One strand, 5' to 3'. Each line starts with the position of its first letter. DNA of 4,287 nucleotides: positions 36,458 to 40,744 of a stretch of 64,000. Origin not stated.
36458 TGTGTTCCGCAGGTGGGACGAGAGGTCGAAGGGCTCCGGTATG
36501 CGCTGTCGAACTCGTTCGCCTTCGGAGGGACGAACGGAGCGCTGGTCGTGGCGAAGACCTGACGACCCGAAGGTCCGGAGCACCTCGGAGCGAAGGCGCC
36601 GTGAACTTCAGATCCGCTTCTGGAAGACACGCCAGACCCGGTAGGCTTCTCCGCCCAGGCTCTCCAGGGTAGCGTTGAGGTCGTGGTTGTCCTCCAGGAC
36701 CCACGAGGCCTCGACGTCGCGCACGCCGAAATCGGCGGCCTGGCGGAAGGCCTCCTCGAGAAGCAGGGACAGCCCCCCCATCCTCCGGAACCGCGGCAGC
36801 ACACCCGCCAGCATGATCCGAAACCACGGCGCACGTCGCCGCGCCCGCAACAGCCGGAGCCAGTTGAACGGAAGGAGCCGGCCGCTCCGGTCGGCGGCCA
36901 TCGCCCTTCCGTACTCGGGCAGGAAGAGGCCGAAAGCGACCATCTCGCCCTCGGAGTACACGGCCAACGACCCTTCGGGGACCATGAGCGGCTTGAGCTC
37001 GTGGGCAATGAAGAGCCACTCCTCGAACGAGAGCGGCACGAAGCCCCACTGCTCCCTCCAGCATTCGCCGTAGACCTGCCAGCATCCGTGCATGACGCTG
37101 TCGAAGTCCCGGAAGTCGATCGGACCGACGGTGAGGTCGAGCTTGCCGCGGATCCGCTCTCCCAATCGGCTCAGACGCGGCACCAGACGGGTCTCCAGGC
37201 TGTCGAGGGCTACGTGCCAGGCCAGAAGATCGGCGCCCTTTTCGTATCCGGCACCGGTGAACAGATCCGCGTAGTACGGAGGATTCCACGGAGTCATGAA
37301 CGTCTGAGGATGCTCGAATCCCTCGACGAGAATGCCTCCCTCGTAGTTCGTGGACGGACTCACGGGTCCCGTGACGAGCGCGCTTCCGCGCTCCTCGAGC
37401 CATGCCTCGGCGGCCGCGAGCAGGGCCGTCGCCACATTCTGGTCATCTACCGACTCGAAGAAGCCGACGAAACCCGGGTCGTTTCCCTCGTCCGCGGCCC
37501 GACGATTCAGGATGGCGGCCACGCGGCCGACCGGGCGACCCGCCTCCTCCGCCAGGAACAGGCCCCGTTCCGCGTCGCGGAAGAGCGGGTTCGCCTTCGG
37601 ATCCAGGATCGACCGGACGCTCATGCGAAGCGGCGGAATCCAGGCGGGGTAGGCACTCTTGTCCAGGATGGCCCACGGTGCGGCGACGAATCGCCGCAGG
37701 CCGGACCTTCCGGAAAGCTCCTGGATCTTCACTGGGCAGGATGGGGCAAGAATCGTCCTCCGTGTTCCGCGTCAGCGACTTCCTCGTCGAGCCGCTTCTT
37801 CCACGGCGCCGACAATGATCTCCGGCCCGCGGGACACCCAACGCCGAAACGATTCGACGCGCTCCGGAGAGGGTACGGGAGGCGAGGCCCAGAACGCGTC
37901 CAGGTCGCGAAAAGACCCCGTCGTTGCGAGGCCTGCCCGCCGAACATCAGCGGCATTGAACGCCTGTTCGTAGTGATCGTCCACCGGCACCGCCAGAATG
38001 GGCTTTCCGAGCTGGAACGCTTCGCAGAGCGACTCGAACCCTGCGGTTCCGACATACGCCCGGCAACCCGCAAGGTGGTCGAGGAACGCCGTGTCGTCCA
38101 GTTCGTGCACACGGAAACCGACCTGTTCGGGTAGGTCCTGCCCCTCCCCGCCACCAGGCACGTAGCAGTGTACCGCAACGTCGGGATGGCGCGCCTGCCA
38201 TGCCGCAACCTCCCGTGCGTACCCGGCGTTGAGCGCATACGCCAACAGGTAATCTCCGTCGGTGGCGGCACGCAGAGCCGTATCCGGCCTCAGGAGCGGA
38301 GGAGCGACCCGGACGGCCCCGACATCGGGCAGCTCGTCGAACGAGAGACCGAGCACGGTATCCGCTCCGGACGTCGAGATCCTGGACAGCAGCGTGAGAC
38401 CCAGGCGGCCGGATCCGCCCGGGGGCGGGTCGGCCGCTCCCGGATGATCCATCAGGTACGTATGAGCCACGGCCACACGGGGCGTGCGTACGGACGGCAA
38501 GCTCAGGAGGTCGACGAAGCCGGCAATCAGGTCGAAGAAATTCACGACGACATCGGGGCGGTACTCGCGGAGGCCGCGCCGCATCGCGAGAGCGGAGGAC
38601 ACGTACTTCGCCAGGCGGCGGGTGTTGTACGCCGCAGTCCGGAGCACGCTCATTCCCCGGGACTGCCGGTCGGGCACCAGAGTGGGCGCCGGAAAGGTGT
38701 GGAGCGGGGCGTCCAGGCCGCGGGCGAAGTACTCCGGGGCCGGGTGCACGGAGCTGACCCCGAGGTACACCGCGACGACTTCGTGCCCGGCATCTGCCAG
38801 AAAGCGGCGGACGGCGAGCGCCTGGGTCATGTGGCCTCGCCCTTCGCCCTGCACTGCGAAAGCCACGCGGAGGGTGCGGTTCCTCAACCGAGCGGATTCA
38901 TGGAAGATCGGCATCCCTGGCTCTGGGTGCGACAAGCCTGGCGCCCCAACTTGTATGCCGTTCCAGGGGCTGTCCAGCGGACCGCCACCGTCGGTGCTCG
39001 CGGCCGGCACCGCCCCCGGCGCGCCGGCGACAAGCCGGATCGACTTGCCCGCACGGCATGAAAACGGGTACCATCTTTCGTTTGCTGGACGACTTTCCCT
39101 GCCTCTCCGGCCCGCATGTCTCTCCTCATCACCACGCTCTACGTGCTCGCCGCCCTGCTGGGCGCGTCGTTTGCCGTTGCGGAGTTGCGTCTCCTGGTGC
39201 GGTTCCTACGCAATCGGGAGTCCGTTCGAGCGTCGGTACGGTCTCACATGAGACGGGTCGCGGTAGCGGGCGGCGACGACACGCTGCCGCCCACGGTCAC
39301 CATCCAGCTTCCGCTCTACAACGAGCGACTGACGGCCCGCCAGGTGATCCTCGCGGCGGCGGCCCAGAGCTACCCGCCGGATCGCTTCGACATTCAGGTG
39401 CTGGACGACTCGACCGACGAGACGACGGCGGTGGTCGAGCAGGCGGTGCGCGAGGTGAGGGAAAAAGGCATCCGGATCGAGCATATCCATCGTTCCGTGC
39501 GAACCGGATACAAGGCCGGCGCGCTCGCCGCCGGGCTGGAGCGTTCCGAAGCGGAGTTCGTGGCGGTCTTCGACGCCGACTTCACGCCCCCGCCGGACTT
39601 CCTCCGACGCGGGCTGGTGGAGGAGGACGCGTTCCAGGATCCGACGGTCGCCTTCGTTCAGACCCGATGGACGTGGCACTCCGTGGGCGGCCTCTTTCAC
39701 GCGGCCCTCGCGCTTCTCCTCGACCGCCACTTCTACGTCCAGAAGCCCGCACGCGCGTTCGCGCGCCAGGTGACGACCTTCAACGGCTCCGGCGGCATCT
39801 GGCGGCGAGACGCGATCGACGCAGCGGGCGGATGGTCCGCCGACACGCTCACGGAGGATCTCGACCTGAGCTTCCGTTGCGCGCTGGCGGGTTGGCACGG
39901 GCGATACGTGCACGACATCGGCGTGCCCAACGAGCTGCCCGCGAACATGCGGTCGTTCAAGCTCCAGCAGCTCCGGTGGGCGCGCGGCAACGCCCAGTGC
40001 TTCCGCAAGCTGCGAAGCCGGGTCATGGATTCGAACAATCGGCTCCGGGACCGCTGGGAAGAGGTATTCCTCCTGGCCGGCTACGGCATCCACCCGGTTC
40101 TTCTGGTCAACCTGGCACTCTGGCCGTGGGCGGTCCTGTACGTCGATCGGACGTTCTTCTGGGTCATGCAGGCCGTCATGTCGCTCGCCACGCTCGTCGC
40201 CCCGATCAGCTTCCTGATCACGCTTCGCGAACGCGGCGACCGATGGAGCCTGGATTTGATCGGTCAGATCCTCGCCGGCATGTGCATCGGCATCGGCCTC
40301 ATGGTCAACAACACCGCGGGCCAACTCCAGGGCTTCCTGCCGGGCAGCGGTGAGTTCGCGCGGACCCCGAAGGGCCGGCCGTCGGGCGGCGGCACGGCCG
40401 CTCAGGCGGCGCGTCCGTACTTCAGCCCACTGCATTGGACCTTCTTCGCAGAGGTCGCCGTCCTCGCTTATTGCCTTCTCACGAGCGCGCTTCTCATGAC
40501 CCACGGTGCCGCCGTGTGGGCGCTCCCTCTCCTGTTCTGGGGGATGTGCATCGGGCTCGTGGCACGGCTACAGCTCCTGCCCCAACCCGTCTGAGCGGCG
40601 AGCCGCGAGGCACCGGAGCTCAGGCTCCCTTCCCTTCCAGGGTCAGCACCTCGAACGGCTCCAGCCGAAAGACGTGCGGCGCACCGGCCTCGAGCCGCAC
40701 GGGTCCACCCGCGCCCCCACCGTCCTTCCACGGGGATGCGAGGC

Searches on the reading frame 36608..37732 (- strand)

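Call 88: search_protein_families(library=pfam, proteins=[window:36608-37732:-], max_evalue=0.00001)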
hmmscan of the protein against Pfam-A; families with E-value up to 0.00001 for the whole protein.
window:36608-37732:- (374 aa): 1 family
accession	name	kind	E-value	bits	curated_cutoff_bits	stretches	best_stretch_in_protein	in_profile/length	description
PF00583.31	Acetyltransf_1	-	8e-10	39.5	20.7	0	219-360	6-115/116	Acetyltransferase (GNAT) family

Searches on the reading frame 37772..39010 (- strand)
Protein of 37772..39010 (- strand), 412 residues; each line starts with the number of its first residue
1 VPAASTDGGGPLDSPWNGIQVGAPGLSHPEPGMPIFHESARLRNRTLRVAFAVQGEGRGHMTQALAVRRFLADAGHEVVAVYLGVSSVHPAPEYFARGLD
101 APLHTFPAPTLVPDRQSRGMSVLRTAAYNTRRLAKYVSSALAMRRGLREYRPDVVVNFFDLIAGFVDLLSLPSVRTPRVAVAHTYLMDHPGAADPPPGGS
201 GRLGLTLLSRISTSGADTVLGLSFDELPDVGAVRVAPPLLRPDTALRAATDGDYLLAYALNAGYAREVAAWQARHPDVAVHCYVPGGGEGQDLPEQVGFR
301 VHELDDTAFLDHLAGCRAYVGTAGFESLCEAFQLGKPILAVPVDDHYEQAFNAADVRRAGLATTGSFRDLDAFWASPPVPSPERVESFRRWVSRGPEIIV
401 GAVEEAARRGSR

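Call 89: search_protein_families(library=pfam, proteins=[window:37772-39010:-], max_evalue=0.00001)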
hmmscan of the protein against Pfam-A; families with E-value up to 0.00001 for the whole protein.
window:37772-39010:- (412 aa): 1 family
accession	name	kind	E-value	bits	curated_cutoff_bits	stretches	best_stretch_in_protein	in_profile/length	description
PF13528.12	Glyco_trans_1_3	-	8.3e-23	81.5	25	1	48-371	2-310/322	Glycosyl transferase family 1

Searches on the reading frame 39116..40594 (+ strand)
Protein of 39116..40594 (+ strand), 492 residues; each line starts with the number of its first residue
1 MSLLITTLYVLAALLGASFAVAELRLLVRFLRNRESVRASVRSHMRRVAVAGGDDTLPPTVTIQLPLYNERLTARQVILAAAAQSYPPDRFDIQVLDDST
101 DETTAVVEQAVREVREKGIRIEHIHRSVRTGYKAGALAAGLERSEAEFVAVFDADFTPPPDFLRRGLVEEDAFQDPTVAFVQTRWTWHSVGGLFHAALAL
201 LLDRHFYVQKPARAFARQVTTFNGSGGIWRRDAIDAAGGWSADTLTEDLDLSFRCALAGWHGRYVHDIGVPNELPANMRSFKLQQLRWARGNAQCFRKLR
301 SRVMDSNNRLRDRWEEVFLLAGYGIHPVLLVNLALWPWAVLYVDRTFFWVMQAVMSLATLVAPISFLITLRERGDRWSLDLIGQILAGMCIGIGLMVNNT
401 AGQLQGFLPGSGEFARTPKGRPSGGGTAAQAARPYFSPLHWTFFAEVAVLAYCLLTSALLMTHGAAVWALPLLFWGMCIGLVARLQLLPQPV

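Call 89: search_protein_families(library=pfam, proteins=[window:39116-40594:+], max_evalue=0.00001)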
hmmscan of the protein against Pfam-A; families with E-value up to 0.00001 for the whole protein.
window:39116-40594:+ (492 aa): 4 families
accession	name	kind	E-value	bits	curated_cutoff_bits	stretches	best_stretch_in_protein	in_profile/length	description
PF13632.12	Glyco_trans_2_3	-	4.4e-23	82.6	27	1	149-360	2-196/198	Glycosyl transferase family group 2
PF13641.12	Glyco_tranf_2_3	-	4.4e-21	76.4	27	1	61-291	3-230/230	Glycosyltransferase like family 2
PF00535.33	Glycos_transf_2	-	8.9e-16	58.7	23.3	1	65-167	4-100/168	Glycosyl transferase family 2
PF13506.12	Glyco_transf_21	-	1.7e-11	44.3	21.7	1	123-290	8-174/174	Glycosyl transferase family 21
